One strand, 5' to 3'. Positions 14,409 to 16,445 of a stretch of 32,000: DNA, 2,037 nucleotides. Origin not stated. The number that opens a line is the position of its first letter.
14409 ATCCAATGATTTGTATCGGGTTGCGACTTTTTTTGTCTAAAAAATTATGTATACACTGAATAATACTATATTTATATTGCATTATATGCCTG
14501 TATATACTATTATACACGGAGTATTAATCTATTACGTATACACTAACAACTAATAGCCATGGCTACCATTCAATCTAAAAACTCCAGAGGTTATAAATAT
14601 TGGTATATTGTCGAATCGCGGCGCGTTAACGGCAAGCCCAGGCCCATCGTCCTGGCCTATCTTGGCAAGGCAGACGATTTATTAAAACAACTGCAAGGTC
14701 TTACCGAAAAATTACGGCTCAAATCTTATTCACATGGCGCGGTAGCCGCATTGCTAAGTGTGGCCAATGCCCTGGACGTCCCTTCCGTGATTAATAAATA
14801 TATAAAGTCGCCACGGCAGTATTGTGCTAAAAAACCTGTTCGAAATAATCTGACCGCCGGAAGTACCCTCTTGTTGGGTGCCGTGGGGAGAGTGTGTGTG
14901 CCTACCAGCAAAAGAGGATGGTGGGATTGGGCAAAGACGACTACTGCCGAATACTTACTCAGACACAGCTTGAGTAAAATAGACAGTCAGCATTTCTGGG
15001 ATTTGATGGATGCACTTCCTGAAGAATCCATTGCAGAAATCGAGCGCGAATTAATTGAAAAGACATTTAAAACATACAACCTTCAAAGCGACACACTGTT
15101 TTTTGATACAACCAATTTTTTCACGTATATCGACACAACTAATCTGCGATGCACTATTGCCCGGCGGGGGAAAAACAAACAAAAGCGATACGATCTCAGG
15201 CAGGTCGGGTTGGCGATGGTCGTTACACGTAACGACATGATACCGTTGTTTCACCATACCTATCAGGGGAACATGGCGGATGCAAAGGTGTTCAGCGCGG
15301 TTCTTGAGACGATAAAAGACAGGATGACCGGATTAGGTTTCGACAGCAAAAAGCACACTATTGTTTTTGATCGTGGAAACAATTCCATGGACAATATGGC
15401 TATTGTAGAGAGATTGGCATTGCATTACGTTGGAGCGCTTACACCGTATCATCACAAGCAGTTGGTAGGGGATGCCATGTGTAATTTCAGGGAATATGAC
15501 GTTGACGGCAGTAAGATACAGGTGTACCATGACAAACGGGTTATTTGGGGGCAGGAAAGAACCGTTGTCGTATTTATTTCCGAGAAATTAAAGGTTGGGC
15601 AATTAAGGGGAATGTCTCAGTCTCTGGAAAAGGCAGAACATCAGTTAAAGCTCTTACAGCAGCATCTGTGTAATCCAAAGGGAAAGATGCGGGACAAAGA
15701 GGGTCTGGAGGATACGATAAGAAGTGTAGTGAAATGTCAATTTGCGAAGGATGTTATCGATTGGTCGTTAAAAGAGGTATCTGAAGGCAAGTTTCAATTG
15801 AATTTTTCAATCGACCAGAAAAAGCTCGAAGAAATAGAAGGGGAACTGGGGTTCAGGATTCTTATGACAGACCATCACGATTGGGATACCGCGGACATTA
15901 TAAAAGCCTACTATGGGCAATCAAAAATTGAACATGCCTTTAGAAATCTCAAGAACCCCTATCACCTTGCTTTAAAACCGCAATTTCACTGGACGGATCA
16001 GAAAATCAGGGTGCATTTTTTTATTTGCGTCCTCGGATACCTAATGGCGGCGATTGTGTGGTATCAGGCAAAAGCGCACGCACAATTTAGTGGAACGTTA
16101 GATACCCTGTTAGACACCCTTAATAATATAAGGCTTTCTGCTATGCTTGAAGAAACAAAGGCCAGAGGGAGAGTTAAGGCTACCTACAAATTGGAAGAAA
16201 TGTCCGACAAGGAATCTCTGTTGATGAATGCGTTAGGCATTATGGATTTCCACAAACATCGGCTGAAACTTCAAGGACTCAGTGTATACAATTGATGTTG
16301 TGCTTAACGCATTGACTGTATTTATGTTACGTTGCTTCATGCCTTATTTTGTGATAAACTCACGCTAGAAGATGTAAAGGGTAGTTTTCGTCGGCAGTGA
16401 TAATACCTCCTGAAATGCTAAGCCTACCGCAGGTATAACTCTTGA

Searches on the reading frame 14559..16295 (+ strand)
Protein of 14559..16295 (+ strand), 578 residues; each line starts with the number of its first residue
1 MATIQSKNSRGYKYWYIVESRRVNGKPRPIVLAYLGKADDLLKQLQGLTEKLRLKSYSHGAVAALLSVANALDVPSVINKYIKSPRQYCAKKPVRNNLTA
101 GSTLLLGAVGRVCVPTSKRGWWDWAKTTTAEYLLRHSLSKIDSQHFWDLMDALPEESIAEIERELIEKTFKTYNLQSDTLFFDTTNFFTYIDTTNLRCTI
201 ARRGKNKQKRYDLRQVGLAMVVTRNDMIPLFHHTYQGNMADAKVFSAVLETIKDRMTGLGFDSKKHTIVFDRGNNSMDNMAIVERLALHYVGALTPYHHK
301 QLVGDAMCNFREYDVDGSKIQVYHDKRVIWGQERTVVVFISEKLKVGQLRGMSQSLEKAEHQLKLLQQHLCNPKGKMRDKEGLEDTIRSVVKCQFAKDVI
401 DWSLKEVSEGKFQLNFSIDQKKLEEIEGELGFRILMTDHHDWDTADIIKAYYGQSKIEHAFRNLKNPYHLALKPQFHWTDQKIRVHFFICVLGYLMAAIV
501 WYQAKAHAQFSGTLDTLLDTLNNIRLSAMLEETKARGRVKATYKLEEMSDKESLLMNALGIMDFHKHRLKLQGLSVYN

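Call 5: search_protein_families(library=pfam, proteins=[window:14559-16295:+], max_evalue=0.1)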
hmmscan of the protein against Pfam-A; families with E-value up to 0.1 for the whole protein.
window:14559-16295:+ (578 aa): 1 family
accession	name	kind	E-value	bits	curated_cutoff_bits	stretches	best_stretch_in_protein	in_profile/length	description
PF01609.27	DDE_Tnp_1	-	7.2e-07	29.6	23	1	191-470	9-176/200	Transposase DDE domain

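Call 92: search_protein_families(library=ncbifam, proteins=[window:14559-16295:+], max_evalue=0.05)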
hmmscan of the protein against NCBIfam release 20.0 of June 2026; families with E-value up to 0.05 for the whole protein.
window:14559-16295:+ (578 aa): 2 families
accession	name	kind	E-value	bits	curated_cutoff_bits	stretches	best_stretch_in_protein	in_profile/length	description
NF033559.2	transpos_IS1634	equivalog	2.1e-84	284.3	100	1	30-561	4-481/483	IS1634 family transposase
NF049999.1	transpos_IS701_3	equivalog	0.00034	19.6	170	1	433-507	295-367/412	IS701 family transposase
